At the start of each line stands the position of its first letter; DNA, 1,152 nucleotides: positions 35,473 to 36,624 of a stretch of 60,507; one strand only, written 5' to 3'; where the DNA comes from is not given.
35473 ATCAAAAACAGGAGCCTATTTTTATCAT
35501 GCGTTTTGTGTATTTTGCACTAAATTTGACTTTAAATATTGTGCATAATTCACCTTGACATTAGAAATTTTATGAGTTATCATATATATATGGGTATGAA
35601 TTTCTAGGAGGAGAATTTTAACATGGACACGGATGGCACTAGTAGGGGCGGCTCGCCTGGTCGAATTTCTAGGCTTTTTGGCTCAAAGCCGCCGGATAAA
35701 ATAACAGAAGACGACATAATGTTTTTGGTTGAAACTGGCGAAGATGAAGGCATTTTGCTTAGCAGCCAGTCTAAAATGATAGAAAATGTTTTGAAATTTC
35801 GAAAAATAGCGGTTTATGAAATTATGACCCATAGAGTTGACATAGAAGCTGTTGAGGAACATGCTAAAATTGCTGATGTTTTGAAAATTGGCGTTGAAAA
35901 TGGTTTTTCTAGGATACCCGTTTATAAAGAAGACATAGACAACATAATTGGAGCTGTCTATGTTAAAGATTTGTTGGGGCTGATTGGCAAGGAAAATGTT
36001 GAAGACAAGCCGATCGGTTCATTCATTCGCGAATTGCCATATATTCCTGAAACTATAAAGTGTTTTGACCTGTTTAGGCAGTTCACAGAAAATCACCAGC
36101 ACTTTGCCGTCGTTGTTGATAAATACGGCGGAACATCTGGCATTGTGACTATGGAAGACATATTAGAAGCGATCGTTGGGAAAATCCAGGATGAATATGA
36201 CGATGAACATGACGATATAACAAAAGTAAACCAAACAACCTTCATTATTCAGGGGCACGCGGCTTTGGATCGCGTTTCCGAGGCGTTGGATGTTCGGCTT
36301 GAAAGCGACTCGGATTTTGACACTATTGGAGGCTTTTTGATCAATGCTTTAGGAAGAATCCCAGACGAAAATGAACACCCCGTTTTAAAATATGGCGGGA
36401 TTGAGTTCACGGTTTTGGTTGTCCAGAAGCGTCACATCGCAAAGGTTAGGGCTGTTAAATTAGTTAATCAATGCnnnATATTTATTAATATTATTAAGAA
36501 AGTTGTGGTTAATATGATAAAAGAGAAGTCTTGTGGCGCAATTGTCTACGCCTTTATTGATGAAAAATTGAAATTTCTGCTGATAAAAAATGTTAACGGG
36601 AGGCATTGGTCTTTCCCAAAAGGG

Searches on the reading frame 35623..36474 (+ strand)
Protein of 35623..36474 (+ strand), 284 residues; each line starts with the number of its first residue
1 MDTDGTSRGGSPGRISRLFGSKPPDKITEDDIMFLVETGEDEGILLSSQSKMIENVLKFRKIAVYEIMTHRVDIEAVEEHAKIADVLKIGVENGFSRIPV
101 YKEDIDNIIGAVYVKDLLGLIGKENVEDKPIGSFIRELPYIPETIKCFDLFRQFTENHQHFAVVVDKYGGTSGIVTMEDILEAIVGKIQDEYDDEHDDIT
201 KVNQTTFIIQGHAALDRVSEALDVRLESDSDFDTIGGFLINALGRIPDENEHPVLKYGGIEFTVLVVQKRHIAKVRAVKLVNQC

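Call 34: find_related_loci(query=window:35623-36474:+, collection=genome_contigs, flank=6000)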
Query window:35623-36474:+ (284 aa) in genome_contigs; peptide patterns used: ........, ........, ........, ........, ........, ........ (x = any residue, [..] = any of these).
175 stretches matched a pattern; 122 encode a relative of the query (tblastn E <= 1e-3); the best 80 are kept; 80 distinct loci.
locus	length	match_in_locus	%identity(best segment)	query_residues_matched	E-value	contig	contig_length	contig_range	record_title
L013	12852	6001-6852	96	1-284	2e-180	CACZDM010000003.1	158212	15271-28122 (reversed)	MAG: Ruminococcaceae bacterium isolate RUG12519 genome assembly, contig: RUG12519_asm_3, whole genome shotgun sequence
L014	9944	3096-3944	95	1-283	9e-179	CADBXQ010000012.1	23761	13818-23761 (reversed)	MAG: Ruminococcaceae bacterium isolate RUG14392 genome assembly, contig: RUG14392_asm_12, whole genome shotgun sequence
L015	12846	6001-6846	78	1-283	6e-148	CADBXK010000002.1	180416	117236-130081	MAG: Ruminococcaceae bacterium isolate RUG14389 genome assembly, contig: RUG14389_asm_2, whole genome shotgun sequence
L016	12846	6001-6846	79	1-283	4e-148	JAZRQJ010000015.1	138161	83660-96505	MAG: Oscillospiraceae bacterium isolate T1900045365_YK20190055.MAGScoT_cleanbin_000002 SGB_6837_k141_675856, whole genom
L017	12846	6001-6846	77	1-283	4e-146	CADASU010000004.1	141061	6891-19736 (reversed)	MAG: Ruminococcaceae bacterium isolate RUG13599 genome assembly, contig: RUG13599_asm_4, whole genome shotgun sequence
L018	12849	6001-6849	68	1-284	9e-131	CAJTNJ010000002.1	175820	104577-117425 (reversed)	MAG TPA_asm: uncultured Oscillospiraceae bacterium isolate MGBC105346 genome assembly, contig: MGBC105346.2, whole genom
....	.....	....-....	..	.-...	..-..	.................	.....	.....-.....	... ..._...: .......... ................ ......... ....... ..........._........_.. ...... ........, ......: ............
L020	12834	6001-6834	57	1-279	5e-97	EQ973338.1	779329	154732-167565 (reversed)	Clostridium methylpentosum DSM 5476 Scfld0 genomic scaffold, whole genome shotgun sequence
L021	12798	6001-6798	47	15-277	4e-81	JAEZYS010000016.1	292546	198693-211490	MAG: Bacillota bacterium isolate OH_PFB_246 k127_1065778, whole genome shotgun sequence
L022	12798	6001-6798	47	15-277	4e-81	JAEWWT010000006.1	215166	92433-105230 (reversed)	MAG: Bacillota bacterium isolate OH_SFB_11 k127_65949, whole genome shotgun sequence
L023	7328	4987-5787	52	17-280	2e-80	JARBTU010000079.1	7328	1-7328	MAG: Oscillospiraceae bacterium isolate L_E1_T20_C_bin.154 scaffold_17724, whole genome shotgun sequence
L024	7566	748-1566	42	11-280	4e-76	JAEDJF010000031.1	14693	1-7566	MAG: Oscillospiraceae bacterium isolate MAG181 NODE_3832_length_14693_cov_6.419183, whole genome shotgun sequence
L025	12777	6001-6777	44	23-280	5e-68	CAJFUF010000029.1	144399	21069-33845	Candidatus Schneewindia gallinarum isolate Coassembly_mag_388 genome assembly, contig: MAGpy_11413_min2k_bin_388_fak87_1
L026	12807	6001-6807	44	11-276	5e-66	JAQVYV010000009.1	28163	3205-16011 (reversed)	MAG: Eubacteriales bacterium isolate STF2_158 NODE_3749_length_28163_cov_8.321444_Sandtown_F2, whole genome shotgun sequ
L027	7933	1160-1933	44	17-272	6e-66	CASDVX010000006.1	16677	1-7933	uncultured Eubacteriales bacterium isolate CO.A30.metabat-bins.387 genome assembly, contig: CO.A30.metabat-bins.387.fa_k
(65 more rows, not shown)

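Call 44: search_protein_families(library=pfam, proteins=[L015:1102-2577:+, L015:2608-4974:+, L015:5033-5800:-], max_evalue=0.001)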
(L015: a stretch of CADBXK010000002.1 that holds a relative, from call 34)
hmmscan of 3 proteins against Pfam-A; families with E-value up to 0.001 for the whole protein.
L015:1102-2577:+ (492 aa): 1 family
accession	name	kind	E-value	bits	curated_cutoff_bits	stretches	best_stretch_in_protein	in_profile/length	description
PF02446.23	Glyco_hydro_77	-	6.6e-171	569.7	25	1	10-473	1-463/465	4-alpha-glucanotransferase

L015:2608-4974:+ (789 aa): 1 family
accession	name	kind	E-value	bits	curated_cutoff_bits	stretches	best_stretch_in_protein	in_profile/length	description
PF00343.26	Phosphorylase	-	1.3e-294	979.4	27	1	92-786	2-713/713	Carbohydrate phosphorylase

L015:5033-5800:- (255 aa): 1 family
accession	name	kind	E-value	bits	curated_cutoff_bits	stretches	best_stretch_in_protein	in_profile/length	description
PF00924.24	MS_channel_2nd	-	6e-20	71.6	20.2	1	104-171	1-68/68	Mechanosensitive ion channel, beta-domain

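Call 70: find_related_loci(query=window:35623-36474:+, collection=metagenome_contigs, flank=5000)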
Query window:35623-36474:+ (284 aa) in metagenome_contigs; peptide patterns used: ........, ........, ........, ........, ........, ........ (x = any residue, [..] = any of these).
141 stretches matched a pattern; 57 encode a relative of the query (tblastn E <= 1e-3); 57 distinct loci.
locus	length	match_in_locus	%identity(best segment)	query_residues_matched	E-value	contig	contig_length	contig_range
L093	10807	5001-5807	44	11-276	2e-66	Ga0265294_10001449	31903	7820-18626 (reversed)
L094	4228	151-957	40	17-280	2e-56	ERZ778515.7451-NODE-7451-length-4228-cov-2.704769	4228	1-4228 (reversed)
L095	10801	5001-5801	37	13-275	1e-56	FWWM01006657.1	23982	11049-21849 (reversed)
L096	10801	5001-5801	37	13-275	3e-56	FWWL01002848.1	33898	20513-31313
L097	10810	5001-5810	40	15-280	1e-54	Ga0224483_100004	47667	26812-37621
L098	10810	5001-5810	40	15-280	1e-54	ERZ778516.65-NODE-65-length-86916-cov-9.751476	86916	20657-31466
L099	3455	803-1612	40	15-280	8e-55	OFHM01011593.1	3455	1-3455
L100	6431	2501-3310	40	15-280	9e-55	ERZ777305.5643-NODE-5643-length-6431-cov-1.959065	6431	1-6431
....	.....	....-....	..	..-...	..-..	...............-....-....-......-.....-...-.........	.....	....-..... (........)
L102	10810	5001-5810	40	15-279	4e-53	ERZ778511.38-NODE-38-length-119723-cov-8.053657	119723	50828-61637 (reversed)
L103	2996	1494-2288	38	18-275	5e-53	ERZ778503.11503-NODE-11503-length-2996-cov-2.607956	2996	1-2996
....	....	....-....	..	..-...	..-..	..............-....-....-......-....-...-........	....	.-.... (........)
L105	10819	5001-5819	36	11-284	2e-51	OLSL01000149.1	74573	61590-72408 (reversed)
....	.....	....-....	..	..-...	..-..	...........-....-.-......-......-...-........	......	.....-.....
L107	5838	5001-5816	40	17-279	3e-51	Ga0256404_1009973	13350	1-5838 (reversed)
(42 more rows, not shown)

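Call 71: find_homologous_proteins(query=window:35623-36474:+, max_evalue=1e-80)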
Query window:35623-36474:+ (284 aa): 25 proteins with E <= 1e-80 among 8000 candidates.
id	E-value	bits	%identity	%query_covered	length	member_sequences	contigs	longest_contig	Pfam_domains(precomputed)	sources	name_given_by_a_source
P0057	4.9e-180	615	99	100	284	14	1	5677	PF03471.23,PF00571.34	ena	-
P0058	2.5e-157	540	88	100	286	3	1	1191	PF03471.23,PF00571.34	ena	-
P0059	5.4e-141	487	78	100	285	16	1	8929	PF03471.23,PF00571.34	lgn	-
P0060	2.8e-138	478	78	100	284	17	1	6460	PF03471.23,PF00571.34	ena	-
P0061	1.1e-123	430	69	100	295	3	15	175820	PF03471.23,PF00571.34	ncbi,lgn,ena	-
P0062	8.1e-117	408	68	99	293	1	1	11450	PF03471.23,PF00571.34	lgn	-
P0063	3.3e-112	392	64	98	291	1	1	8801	PF03471.23,PF00571.34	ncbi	-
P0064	4.5e-108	379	77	80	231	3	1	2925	PF00571.34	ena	-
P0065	7.8e-108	378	62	99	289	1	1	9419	PF03471.23,PF00571.34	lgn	-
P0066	2.5e-107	376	63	99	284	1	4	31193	PF03471.23,PF00571.34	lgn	-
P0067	3.9e-102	359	61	95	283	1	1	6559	PF03471.23,PF00571.34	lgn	-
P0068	1.7e-98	348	59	99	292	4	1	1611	PF03471.23,PF00571.34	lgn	-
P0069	3.3e-98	347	57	98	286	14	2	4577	PF03471.23,PF00571.34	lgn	-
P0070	8.7e-98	345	57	98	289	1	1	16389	PF03471.23,PF00571.34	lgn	-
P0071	1.5e-97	344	57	99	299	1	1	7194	PF03471.23,PF00571.34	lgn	-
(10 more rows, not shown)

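Call 72: find_encoding_contigs(protein=P0058, flank=5000, max_places=4)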
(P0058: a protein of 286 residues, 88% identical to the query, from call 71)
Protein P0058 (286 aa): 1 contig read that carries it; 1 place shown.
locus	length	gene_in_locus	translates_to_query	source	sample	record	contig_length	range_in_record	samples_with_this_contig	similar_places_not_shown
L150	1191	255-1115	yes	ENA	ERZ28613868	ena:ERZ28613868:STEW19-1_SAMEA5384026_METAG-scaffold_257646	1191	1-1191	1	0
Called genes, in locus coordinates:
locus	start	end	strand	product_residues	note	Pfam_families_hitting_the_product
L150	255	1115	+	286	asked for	PF00571:CBS (weak), PF03471:CorC_HlyC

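Call 73: find_encoding_contigs(protein=P0057, flank=5000, max_places=4)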
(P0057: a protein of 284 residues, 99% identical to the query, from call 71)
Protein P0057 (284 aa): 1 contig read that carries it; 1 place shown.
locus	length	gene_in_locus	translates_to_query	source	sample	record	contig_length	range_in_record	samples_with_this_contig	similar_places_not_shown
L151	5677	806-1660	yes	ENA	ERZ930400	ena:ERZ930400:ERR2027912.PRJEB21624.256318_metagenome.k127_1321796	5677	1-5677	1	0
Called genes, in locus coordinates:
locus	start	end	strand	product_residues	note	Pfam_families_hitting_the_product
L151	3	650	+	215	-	?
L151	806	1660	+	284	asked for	PF00571:CBS, PF03471:CorC_HlyC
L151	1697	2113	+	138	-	PF00293:NUDIX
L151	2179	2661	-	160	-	PF00383:dCMP_cyt_deam_1, PF14437:MafB19-deam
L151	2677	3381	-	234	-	-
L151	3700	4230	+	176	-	-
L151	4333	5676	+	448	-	?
